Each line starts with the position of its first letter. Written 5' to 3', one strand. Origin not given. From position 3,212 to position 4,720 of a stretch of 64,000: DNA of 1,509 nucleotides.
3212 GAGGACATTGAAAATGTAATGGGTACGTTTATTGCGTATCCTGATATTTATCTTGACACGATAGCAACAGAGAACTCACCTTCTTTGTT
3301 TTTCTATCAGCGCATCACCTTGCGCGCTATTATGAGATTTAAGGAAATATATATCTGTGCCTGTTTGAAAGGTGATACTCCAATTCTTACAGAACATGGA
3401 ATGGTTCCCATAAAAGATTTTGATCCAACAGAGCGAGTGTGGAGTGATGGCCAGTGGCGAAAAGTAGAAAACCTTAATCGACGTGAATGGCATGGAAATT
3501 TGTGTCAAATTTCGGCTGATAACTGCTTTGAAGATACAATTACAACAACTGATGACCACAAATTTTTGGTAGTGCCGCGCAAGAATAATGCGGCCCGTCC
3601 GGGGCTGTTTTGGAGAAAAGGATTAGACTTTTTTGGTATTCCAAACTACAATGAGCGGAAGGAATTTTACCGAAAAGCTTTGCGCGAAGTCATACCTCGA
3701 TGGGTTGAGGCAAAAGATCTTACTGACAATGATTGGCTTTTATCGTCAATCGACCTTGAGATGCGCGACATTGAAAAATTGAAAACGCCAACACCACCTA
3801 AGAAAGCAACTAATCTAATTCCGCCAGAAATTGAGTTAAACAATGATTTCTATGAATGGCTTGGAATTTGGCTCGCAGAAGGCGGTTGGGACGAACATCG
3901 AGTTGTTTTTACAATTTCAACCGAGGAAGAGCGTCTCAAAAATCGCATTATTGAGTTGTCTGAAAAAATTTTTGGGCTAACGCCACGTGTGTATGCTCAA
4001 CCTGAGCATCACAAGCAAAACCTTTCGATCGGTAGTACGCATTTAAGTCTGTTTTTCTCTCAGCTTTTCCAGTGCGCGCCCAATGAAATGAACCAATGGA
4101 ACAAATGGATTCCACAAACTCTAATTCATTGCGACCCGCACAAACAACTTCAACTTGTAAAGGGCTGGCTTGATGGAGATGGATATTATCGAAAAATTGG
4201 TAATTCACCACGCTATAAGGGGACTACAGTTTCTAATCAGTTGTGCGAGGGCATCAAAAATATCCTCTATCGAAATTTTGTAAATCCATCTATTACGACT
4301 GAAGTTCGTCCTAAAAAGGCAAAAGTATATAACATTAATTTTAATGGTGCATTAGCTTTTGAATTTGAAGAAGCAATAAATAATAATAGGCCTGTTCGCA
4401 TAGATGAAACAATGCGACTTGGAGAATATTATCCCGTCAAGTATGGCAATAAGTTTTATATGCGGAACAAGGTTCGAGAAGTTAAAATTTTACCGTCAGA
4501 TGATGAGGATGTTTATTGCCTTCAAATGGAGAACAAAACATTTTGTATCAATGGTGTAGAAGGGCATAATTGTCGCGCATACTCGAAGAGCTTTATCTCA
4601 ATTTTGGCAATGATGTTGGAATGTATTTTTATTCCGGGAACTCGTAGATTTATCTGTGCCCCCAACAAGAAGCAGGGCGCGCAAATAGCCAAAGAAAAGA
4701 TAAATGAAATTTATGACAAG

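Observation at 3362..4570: Intein with nested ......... endonuclease splits the terminase P-loop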

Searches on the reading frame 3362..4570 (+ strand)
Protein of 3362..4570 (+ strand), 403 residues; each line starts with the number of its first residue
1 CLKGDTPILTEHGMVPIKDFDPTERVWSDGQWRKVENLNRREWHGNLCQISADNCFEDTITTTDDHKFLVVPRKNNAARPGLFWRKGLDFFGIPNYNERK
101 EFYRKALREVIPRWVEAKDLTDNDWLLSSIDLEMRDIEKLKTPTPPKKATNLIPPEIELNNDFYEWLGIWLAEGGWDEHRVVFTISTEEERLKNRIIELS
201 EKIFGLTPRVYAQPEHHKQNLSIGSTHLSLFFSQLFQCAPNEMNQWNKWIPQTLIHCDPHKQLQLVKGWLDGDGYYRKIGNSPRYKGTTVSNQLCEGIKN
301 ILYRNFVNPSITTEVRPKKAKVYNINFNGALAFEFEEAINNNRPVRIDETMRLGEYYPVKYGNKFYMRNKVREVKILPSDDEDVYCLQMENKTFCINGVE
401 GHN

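Call 4: search_protein_families(library=pfam, proteins=[window:3362-4570:+], max_evalue=1)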
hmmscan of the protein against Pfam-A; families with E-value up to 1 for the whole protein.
window:3362-4570:+ (403 aa): 3 families
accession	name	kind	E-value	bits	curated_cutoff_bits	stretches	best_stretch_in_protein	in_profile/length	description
PF14528.11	LAGLIDADG_3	-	2.5e-06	28.1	22.5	1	264-323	5-64/82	LAGLIDADG-like domain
PF14890.11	Intein_splicing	-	5.8e-05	23.4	35.8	1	114-403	78-155/155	Intein splicing domain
PF05204.19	Hom_end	-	0.073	13.6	21.1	1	167-219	19-71/110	Homing endonuclease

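Call 5: search_protein_families(library=phrogs, proteins=[window:3362-4570:+], max_evalue=0.01)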
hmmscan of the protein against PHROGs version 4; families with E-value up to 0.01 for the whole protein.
window:3362-4570:+ (403 aa): 0 families

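Call 6: search_solved_structures(query=window:3362-4570:+, max_evalue=1, show_alignments=3)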
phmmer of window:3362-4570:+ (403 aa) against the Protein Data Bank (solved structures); distinct sequences matched with E-value up to 1: 1.
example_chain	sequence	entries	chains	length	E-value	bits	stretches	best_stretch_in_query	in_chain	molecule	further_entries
9fqr_Xw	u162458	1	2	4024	0.6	11.9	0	130-195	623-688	Dynein axonemal heavy chain 7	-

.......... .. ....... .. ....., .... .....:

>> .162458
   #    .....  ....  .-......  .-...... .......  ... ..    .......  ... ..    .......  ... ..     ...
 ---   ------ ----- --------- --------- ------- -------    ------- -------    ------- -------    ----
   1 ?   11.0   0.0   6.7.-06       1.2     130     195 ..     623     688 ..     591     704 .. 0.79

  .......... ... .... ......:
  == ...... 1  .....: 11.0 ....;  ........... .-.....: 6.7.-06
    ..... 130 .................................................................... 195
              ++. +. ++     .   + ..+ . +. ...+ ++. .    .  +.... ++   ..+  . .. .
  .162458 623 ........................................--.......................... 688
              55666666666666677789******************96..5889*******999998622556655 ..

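Call 17: find_homologous_proteins(query=window:3362-4570:+, max_evalue=0.001)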
Query window:3362-4570:+ (403 aa): 29 proteins with E <= 0.001 among 2409 candidates.
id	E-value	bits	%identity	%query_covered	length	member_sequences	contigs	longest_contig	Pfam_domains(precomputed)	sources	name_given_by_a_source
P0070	2.3e-238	809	83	100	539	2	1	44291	-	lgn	-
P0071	2.9e-193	661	69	100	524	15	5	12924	PF14528.12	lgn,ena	-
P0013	1.3e-192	658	70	100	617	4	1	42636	PF14528.12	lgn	-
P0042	1.8e-189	648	69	100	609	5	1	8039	PF14528.12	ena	-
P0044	5.2e-179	614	65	100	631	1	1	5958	PF14528.12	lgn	-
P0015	4.2e-174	597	63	100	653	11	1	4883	-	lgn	-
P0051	1.9e-150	519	56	100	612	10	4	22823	PF14528.12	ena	-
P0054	6.7e-149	514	56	100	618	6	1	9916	PF14528.12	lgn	-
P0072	3.7e-147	509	55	100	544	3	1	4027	PF14528.12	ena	-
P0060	7.3e-147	508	57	100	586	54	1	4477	PF14528.12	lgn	-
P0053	9.5e-147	507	55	100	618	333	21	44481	PF14528.12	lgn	-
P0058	1.4e-144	500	56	100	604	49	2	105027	PF14528.12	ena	-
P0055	8.5e-141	488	54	100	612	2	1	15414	-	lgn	-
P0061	1.2e-127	444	52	100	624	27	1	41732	-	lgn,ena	-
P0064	9.5e-104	366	43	100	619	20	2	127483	PF14528.12,PF14890.12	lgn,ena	-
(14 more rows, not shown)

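Call 27: search_dna_similar(query=window:3362-4570:+, collection=phages, mode=protein, max_rows=25, max_evalue=0.001)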
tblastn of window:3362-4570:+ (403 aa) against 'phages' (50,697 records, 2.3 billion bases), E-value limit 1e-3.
Records with a match: 16; places in all: 16; records where one place covers at least 80% of the query: 3.
Best place of each record, by identity: <60% 16.
By first word of the organism name: Staphylococcus 10; Tenacibaculum 3; Eggerthella 1; Silviavirus 1; Bacteroides 1.
By host as written in the record: Staphylococcus aureus (phage propagation strain 47) 4; - 4; Tenacibaculum maritimum 3; Homo sapiens 2; Eggerthella lenta DSM 2243 1; Staphylococcus sp. 1; Bacteroides salyersiae BSC162 1.
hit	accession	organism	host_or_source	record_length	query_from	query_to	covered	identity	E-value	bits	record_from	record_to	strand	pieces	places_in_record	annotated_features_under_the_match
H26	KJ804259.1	Staphylococcus phage 6ec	Homo sapiens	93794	1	403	100%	27.3%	2e-23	108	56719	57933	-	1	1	DNA polymerase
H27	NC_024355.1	Staphylococcus phage 6ec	Homo sapiens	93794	1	403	100%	27.3%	2e-23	108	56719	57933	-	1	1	DNA polymerase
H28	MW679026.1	Eggerthella phage LE2-3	Eggerthella lenta DSM 2243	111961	1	403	100%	19.3%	1e-6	57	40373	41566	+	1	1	portal protein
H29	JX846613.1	Staphylococcus phage vB_SauM_Romulus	Staphylococcus aureus (phage ...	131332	1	302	75%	23.8%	7e-8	61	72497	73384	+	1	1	promoter | similar to DNA polymerase | putative intein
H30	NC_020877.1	Staphylococcus phage vB_SauM_Romulus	Staphylococcus aureus (phage ...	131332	1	302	75%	23.8%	7e-8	61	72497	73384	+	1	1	promoter | similar to DNA polymerase | putative intein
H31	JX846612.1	Staphylococcus phage vB_SauM_Remus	Staphylococcus aureus (phage ...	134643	1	302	75%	23.8%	7e-8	61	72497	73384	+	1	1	similar to DNA polymerase | putative intein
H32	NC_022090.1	Staphylococcus phage vB_SauM_Remus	Staphylococcus aureus (phage ...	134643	1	302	75%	23.8%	7e-8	61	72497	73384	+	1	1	similar to DNA polymerase | putative intein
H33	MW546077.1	Staphylococcus phage Romulus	-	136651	1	302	75%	23.8%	7e-8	61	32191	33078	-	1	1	hypothetical protein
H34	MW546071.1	Staphylococcus phage PM56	-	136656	1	302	75%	23.8%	7e-8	61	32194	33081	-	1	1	hypothetical protein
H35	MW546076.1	Silviavirus remus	-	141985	1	302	75%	23.8%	7e-8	61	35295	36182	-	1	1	hypothetical protein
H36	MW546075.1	Staphylococcus phage PM93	-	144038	1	302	75%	23.8%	7e-8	61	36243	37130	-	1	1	hypothetical protein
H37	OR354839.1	Staphylococcus phage S-CoN_Ph16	Staphylococcus sp.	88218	241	403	40%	30.5%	2e-7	59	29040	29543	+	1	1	DNA polymerase | hypothetical protein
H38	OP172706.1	Bacteroides phage BS162P1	Bacteroides salyersiae BSC162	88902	155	278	31%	33.6%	7e-4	48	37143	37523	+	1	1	putative helicase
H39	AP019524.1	Tenacibaculum phage PTm1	Tenacibaculum maritimum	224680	153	313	40%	24.8%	4e-4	49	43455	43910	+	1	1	ribonucleoside-diphosphate reductase subunit alpha/intein splicing ...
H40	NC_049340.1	Tenacibaculum phage PTm1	Tenacibaculum maritimum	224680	153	313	40%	24.8%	4e-4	49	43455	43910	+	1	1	ribonucleoside-diphosphate reductase subunit alpha/intein splicing ...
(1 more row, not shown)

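Call 28: predict_structure(alignment_id=A1)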
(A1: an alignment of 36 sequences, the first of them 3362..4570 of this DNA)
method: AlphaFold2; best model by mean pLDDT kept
length: 403 residues; sequences in the alignment: 36
mean_pLDDT: 94.0   pTM: 0.92
mean pLDDT of the five models: 94.0, 93.4, 93.3, 92.6, 92.6
residues with pLDDT >= 90: 348; 70-90: 55; 50-70: 0; < 50: 0
segments of 3 or more residues with pLDDT < 50: none
pLDDT, mean of each block of 10 residues (from residue 1): 93 90 89 93 94 87 96 91 96 94 95 97 95 93 90 95 98 96 97 98 98 95 96 95 93 91 98 94 94 93 95 89 94 97 94 93 94 94 93 92 92
secondary structure, 60 per line:
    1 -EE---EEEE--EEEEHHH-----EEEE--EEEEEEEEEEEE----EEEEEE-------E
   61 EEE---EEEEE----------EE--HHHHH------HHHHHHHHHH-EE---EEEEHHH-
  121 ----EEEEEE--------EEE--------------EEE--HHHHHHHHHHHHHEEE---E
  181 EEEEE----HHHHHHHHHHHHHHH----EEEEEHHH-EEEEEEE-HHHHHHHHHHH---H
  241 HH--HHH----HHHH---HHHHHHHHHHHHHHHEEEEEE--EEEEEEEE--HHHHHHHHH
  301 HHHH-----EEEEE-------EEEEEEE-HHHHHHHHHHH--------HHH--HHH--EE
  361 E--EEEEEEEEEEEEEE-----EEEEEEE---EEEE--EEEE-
elements in order: E7-10 E13-16 E25-28 E31-42 E47-52 E60-63 E67-71 H86-90 H97-106 E113-116 E125-130 E139-141 E156-158 H161-173 E174-176 E180-185 H190-204 E209-213 E218-224 H226-236 H252-255 H259-273 E274-279 E282-289 H292-304 E310-314 E322-328 H330-340 E359-361 E364-377 E383-389 E393-396 E399-402

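Call 31: fold_search(model_id=the predicted structure, library=pdb)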
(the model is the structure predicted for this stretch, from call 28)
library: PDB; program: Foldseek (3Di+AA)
matches with E <= 10: 666; with E <= 0.001: 71
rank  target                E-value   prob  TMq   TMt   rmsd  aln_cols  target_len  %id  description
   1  7qsu                  2.7e-23  1.00  0.62  0.67   6.5       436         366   18  Crystal structure of homing endonuclease-associated TliVMA intein (C1A, d333-339) (released 2022-03-30)
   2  7qss                  9.6e-23  1.00  0.61  0.58   6.5       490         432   17  Crystal structure of homing endonuclease-associated TliVMA intein (C1A) (released 2022-03-30)
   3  1vde_B                1.1e-18  1.00  0.54  0.51  10.4       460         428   16  PI-SCEI, A HOMING ENDONUCLEASE WITH PROTEIN SPLICING ACTIVITY (released 1998-04-08)
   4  1vde_A                1.6e-18  1.00  0.52  0.50  10.0       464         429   16  PI-SCEI, A HOMING ENDONUCLEASE WITH PROTEIN SPLICING ACTIVITY (released 1998-04-08)
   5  1ef0_A                2.8e-18  1.00  0.51  0.49   9.8       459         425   16  CRYSTAL STRUCTURE OF PI-SCEI MINIPRECURSOR (released 2000-06-07)
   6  1jva_B                1.7e-17  1.00  0.52  0.49  10.8       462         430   15  CRYSTAL STRUCTURE OF THE VMA1-DERIVED ENDONUCLEASE BEARING THE N AND C EXTEIN PROPEPTIDES (released 2002-08-29)
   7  1jva_A                1.6e-16  1.00  0.52  0.50  10.6       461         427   15  CRYSTAL STRUCTURE OF THE VMA1-DERIVED ENDONUCLEASE BEARING THE N AND C EXTEIN PROPEPTIDES (released 2002-08-29)
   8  7qst                  1.8e-16  1.00  0.52  0.57   8.0       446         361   14  Crystal structure of homing endonuclease-associated PhoVMA intein (C1A) (released 2022-03-30)
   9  1um2_A                3.1e-16  1.00  0.53  0.52   9.8       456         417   17  Crystal Structure of the Vma1-Derived Endonuclease with the Ligated Extein Segment (released 2004-09-22)
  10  1lws_A                3.7e-16  1.00  0.51  0.48  10.7       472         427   16  Crystal structure of the intein homing endonuclease PI-SceI bound to its recognition sequence (released 2002-09-27)
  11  1um2_B                8.1e-16  1.00  0.54  0.52  10.2       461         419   15  Crystal Structure of the Vma1-Derived Endonuclease with the Ligated Extein Segment (released 2004-09-22)
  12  1lwt_A                1.8e-15  1.00  0.52  0.48  10.9       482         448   16  Crystal structure of the intein homing endonuclease PI-SceI bound to its substrate DNA (Ca2+ free) (released 2002-09-27)
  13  1ef0_B                2.8e-15  1.00  0.51  0.52  10.0       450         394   16  CRYSTAL STRUCTURE OF PI-SCEI MINIPRECURSOR (released 2000-06-07)
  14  1dfa                  6.6e-15  1.00  0.47  0.47  10.6       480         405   14  CRYSTAL STRUCTURE OF PI-SCEI IN C2 SPACE GROUP (released 1999-12-08)
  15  2cw7                  2.2e-13  1.00  0.51  0.40  22.7       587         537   14  Crystal structure of intein homing endonuclease II (released 2006-04-18)
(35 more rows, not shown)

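Call 37: search_solved_structures(query=A1, max_evalue=0.01, show_alignments=3)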
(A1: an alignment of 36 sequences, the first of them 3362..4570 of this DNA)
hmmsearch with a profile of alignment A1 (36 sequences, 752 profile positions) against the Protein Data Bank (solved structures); distinct sequences matched with E-value up to 0.01: 16.
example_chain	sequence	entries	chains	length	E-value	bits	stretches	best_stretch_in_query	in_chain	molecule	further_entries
7qsu_A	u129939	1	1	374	4.3e-16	61.6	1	237-492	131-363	V-ATPase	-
7qss_A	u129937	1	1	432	1.7e-15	59.7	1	237-429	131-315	V-type ATP synthase alpha chain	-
2cw7_A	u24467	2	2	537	1.6e-07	33.3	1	252-402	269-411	Endonuclease PI-PkoII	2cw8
7qst_A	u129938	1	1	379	1.2e-06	30.4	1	248-351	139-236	V-type ATP synthase subunit A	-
6riz_A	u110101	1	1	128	3.7e-06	28.8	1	103-165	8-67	gp41-1 intein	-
6qaz_A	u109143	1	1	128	7.7e-06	27.7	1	103-169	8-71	cyanophage-like gp41-1 intein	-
6rpq_A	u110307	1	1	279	6.7e-05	24.6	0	468-501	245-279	Ubiquitin-like protein SMT3,1108aa long hypothetical cell division control protein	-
9cop_A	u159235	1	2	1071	0.00012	23.8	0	93-136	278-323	V-type proton ATPase catalytic subunit A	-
2lwy_A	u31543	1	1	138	0.0002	23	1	100-168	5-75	BACTERIAL INTEIN-LIKE DOMAIN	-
1dfa_A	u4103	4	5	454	0.00027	22.6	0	171-384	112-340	PI-SCEI ENDONUCLEASE | ENDONUCLEASE PI-SCEI | PI-SCEI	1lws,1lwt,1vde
1jva_A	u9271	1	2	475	0.0022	19.6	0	171-384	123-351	VMA1-DERIVED HOMING ENDONUCLEASE X10SSS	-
4lx3_A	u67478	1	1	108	0.0038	18.8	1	97-170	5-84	DNA polymerase III, alpha subunit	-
6rpp_A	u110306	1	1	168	0.0039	18.8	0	150-191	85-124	Cell division control protein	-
1ef0_A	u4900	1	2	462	0.0058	18.2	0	171-384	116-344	PI-SCEI ENDONUCLEASE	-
1um2_A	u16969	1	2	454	0.007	17.9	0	171-384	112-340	ENDONUCLEASE PI-SCEI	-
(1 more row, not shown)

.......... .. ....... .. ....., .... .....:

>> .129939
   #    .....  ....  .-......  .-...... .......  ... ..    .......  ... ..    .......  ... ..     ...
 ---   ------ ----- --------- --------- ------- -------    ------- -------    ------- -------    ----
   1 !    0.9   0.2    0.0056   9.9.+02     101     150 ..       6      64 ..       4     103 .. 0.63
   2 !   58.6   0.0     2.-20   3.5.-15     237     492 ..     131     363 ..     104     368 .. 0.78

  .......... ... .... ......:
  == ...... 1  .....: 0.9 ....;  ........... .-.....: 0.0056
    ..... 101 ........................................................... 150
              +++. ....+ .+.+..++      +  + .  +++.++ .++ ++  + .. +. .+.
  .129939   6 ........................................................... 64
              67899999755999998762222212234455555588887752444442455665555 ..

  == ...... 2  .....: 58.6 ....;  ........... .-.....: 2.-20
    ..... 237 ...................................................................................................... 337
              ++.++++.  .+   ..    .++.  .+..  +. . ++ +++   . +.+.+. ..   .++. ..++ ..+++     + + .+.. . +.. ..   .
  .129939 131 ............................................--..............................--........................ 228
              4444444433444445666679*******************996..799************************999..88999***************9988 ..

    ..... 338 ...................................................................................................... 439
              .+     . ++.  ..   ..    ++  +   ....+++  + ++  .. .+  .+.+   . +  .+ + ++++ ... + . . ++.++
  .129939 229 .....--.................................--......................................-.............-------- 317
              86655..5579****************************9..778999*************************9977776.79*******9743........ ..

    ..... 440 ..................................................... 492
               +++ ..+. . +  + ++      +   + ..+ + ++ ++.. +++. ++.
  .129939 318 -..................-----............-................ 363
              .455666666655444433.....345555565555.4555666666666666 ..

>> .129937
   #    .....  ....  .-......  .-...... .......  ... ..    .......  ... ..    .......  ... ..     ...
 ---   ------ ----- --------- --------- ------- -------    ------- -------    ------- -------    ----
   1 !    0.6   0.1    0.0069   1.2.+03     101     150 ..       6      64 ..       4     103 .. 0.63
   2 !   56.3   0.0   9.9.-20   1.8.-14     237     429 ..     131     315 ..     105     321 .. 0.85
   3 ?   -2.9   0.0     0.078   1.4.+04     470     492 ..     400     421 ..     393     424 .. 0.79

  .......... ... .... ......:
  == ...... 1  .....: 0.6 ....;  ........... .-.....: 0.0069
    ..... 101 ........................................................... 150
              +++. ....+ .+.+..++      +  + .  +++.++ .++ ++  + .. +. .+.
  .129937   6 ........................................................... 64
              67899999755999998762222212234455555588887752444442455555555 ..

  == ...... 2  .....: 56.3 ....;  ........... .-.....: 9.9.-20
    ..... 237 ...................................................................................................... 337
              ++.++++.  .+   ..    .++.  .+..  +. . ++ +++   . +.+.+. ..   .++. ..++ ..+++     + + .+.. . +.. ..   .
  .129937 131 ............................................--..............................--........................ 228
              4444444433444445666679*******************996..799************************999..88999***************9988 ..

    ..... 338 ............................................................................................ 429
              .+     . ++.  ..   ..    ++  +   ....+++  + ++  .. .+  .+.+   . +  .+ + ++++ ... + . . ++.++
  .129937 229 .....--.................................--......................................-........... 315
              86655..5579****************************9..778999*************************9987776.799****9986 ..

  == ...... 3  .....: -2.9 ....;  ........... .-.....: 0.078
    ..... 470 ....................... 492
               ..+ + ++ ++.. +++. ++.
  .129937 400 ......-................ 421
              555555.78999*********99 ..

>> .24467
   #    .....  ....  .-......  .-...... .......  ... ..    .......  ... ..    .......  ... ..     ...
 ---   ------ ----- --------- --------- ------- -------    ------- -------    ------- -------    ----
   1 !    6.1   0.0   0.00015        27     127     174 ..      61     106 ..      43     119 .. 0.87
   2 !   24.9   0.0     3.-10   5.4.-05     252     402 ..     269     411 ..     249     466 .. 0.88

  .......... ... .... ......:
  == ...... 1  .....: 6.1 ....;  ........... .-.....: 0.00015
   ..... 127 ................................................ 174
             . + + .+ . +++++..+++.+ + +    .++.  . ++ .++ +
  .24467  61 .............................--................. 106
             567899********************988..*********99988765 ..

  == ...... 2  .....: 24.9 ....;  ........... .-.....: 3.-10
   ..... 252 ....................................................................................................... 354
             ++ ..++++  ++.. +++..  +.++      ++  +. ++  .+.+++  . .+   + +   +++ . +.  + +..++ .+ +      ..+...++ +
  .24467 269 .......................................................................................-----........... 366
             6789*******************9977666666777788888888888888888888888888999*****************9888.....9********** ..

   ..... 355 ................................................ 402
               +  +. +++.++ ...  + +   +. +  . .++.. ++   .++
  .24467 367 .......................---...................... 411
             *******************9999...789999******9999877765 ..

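Call 69: search_protein_representatives(protein=window:3362-4570:+)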
Query: 403 residues. Proteins with E-value up to 0.001 (for the whole library): 1174; up to 1e-10: 174; up to 1e-30: 13. The best 150 are listed.
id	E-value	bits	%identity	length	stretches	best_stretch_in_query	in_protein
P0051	6.1e-151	519.4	56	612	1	1-403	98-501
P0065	1.3e-101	356.8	46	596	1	1-403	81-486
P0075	5.0e-91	322.0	65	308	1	1-208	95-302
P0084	9.5e-86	304.6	87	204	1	243-391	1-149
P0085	7.0e-75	268.8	41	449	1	42-403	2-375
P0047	5.2e-57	209.9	41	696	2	116-403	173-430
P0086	1.6e-52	195.1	35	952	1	1-403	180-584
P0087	1.2e-49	185.6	34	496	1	11-403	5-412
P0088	1.7e-49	185.1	33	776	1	1-403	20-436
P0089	3.0e-38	148.1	33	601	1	2-403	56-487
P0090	2.0e-34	135.5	32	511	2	110-403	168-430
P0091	4.8e-33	130.9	29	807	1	1-403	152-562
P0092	5.3e-32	127.5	26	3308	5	113-306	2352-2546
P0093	5.2e-29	117.6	32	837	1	1-315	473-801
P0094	3.3e-27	111.7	27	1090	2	144-403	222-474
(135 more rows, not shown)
